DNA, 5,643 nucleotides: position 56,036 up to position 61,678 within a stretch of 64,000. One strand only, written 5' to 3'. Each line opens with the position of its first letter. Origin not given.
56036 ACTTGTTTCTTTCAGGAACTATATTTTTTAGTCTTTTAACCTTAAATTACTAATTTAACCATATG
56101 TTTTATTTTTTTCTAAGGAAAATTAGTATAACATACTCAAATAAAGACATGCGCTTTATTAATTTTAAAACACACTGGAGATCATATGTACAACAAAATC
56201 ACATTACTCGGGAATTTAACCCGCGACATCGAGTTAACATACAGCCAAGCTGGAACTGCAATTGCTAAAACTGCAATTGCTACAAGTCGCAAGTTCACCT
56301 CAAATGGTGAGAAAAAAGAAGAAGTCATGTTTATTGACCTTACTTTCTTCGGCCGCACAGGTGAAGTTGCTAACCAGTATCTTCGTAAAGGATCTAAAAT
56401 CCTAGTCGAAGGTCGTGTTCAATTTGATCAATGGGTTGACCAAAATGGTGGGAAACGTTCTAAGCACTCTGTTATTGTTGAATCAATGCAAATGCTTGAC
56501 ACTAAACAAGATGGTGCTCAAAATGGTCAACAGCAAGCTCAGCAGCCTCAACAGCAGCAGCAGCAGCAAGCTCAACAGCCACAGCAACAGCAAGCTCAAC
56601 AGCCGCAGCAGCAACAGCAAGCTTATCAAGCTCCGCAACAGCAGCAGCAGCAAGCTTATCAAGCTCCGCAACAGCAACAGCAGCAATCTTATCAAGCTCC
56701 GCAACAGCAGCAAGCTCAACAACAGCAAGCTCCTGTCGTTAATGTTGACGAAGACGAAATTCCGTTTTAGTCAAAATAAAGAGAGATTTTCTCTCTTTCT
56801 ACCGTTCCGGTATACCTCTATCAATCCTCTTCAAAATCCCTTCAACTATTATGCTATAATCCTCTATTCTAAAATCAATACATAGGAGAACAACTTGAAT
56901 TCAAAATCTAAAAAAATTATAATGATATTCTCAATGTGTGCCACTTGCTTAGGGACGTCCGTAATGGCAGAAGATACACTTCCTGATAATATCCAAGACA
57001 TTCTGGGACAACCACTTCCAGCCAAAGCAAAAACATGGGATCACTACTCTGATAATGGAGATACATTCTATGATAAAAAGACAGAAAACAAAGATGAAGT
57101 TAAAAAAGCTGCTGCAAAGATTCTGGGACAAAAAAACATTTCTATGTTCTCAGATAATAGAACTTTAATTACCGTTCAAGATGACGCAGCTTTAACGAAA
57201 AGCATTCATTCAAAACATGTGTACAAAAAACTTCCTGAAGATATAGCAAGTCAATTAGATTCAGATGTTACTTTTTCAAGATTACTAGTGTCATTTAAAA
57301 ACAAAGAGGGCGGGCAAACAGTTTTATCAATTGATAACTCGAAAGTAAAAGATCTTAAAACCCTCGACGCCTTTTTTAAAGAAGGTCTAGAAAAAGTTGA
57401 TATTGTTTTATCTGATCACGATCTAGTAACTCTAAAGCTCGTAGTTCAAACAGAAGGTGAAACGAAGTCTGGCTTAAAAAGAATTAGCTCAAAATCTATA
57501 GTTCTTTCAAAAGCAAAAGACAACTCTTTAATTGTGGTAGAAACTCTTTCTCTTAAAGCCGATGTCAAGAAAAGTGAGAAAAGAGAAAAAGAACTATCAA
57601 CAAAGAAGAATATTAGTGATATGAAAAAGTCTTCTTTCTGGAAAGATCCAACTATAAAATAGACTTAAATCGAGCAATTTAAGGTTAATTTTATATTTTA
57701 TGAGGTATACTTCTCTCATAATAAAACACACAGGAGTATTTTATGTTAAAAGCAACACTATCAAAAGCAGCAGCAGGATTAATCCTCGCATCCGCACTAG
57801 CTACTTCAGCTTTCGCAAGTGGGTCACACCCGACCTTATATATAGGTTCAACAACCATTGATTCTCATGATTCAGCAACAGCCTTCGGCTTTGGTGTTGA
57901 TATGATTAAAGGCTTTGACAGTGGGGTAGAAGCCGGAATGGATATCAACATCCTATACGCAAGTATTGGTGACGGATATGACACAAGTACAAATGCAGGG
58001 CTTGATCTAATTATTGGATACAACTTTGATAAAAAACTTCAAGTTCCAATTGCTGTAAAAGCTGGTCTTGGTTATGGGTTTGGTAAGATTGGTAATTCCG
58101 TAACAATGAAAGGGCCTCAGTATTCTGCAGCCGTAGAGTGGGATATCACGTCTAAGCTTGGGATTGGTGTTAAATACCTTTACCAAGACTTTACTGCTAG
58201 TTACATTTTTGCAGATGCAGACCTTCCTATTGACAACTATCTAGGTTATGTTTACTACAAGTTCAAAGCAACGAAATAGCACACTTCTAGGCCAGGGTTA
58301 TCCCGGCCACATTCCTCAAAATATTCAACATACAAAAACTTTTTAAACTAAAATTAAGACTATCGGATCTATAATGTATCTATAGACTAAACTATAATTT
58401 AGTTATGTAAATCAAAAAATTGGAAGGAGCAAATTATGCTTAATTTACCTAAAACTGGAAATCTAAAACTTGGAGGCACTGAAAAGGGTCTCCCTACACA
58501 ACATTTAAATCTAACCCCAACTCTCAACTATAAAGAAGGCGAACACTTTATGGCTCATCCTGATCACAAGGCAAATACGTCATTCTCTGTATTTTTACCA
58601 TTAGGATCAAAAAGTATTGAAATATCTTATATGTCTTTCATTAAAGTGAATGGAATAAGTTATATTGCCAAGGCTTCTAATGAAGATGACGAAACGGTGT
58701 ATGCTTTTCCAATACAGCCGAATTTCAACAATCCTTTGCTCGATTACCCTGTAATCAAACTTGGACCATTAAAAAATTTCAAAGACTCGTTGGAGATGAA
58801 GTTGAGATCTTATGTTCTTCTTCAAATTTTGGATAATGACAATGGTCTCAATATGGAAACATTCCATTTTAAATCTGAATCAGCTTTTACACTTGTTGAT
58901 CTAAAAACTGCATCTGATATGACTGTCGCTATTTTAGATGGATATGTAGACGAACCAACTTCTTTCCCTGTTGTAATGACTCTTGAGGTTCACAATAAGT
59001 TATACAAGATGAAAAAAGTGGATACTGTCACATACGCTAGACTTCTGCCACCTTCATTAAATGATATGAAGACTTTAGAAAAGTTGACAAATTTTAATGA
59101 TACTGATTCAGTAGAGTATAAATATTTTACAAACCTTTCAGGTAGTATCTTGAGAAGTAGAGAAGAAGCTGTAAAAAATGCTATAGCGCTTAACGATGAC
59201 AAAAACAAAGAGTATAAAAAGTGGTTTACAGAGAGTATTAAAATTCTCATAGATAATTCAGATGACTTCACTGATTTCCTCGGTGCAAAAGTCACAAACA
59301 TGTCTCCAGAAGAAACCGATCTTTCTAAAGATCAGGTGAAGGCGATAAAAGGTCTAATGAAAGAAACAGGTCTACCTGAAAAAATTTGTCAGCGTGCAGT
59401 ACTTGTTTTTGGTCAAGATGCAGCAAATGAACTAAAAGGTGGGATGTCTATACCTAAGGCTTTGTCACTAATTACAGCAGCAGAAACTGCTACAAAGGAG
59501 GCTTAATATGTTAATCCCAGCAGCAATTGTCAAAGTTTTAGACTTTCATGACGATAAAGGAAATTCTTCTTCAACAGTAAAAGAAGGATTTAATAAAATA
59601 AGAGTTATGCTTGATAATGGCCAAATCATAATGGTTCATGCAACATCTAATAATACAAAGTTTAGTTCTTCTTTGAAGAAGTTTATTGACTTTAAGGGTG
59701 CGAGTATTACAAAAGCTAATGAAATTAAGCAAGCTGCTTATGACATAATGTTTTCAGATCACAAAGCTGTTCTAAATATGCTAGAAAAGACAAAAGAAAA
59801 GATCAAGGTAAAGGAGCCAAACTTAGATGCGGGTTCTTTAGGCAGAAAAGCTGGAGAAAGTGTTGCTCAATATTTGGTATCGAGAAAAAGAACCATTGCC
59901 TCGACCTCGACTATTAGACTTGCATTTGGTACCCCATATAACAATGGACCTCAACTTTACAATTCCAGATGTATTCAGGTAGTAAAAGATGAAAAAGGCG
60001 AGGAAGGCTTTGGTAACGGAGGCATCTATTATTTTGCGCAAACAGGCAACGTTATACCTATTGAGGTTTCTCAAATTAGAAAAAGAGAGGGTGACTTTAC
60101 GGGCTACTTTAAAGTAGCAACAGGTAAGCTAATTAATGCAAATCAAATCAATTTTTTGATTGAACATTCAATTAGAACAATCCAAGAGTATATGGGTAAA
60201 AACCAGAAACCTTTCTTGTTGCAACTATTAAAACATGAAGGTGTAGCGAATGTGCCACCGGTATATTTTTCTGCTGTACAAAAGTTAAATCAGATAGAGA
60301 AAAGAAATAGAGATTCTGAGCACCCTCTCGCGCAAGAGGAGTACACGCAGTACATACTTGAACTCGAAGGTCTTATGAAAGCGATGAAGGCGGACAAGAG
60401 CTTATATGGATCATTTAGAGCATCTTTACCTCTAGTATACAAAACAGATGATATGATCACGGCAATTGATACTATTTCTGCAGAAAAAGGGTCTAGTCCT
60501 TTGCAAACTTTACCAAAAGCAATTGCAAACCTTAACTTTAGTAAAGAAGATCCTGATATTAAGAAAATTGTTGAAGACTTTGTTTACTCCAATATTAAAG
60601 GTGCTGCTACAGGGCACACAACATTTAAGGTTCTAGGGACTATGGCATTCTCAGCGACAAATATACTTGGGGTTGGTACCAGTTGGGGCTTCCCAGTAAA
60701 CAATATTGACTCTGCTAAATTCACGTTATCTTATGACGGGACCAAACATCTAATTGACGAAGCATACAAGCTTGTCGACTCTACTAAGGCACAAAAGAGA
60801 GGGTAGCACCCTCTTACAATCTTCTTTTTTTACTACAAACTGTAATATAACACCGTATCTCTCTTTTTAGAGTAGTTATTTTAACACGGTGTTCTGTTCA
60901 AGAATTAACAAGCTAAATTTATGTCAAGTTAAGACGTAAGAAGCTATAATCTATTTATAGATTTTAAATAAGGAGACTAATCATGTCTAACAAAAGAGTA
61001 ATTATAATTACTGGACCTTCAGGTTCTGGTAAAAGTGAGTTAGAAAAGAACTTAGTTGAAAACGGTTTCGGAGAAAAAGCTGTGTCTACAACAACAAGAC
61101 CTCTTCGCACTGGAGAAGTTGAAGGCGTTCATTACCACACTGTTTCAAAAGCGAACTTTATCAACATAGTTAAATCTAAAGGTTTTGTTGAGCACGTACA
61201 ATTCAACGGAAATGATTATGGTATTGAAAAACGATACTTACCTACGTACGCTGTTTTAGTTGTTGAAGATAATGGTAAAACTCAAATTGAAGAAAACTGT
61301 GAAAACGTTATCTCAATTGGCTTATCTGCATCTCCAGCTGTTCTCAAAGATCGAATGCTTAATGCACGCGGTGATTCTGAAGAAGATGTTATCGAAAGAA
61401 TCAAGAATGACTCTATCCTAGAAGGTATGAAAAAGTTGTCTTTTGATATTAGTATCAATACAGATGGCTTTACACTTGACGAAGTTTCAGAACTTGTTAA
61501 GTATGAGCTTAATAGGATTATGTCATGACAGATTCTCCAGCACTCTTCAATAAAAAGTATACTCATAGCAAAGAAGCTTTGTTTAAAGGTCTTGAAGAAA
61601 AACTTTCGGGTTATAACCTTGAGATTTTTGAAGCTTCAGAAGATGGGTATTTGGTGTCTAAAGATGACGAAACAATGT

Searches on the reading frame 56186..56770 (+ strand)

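Call 48: search_protein_families(library=pfam, proteins=[window:56186-56770:+], max_evalue=0.001)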
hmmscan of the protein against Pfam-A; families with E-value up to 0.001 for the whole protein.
window:56186-56770:+ (194 aa): 2 families
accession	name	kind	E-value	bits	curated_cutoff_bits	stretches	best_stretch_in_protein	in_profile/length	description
PF00436.31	SSB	-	2.2e-30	105.2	26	1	3-104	2-104/104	Single-strand binding protein family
PF15396.11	FAM60A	-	0.00047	20.7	27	1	20-181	11-166/206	Protein Family FAM60A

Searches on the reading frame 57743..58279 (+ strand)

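Call 48: search_protein_families(library=pfam, proteins=[window:57743-58279:+], max_evalue=0.001)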
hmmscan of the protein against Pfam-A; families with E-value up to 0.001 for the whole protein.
window:57743-58279:+ (178 aa): 1 family
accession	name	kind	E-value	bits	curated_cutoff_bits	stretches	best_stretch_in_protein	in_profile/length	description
PF13505.12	OMP_b-brl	-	5.2e-05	23.9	28.7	1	12-160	2-161/175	Outer membrane protein beta-barrel domain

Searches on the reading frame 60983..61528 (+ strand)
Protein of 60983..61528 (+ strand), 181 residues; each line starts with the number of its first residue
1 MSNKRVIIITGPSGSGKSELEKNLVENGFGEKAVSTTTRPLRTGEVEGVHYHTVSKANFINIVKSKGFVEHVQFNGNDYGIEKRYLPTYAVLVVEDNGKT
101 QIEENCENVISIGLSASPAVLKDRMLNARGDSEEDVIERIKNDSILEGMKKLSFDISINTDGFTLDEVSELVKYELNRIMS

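Call 13: search_protein_families(library=pfam, proteins=[window:60983-61528:+], max_evalue=0.001)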
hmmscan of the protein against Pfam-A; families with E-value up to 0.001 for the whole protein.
window:60983-61528:+ (181 aa): 2 families
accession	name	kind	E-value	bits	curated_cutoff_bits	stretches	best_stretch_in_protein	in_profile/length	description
PF00625.27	Guanylate_kin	-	7.3e-21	75.1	25.2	1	4-163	2-168/182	Guanylate kinase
PF13238.12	AAA_18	-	1.8e-05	25.7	29.4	1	7-136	1-118/128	AAA domain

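Call 32: search_protein_families(library=phrogs, proteins=[window:60983-61528:+], max_evalue=0.001)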
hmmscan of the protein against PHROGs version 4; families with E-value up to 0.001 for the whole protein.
window:60983-61528:+ (181 aa): 1 family
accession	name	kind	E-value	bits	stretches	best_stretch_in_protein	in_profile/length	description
phrog_1815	-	other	9.9e-31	108.5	1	4-171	3-177/197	guanylate kinase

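Call 55: search_protein_families(library=ncbifam, proteins=[window:60983-61528:+], max_evalue=0.01)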
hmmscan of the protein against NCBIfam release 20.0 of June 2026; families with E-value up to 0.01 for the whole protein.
window:60983-61528:+ (181 aa): 7 families
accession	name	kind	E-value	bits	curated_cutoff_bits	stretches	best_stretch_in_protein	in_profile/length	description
TIGR03263.1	guanyl_kin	equivalog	1.6e-25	89.8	160.45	1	5-159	2-163/180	guanylate kinase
NF011325.0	PRK14738.1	equivalog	7.8e-16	57.9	263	1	5-160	14-177/206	guanylate kinase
NF011324.0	PRK14737.1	equivalog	7.9e-11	42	318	1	5-162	6-170/187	guanylate kinase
TIGR02322.1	phosphon_PhnN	equivalog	8.5e-09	35.3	156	1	5-145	2-148/179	phosphonate metabolism protein/1,5-bisphosphokinase (PRPP-forming) PhnN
NF007485.0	PRK10078.1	equivalog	7.2e-05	22.6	153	1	5-142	3-145/186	ribose 1,5-bisphosphokinase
TIGR03094.1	sulfo_cyanin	equivalog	0.0024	17.3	168.4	1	42-94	44-97/195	sulfocyanin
NF005115.0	PRK06547.1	equivalog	0.0034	16.8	173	0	3-27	14-38/172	hypothetical protein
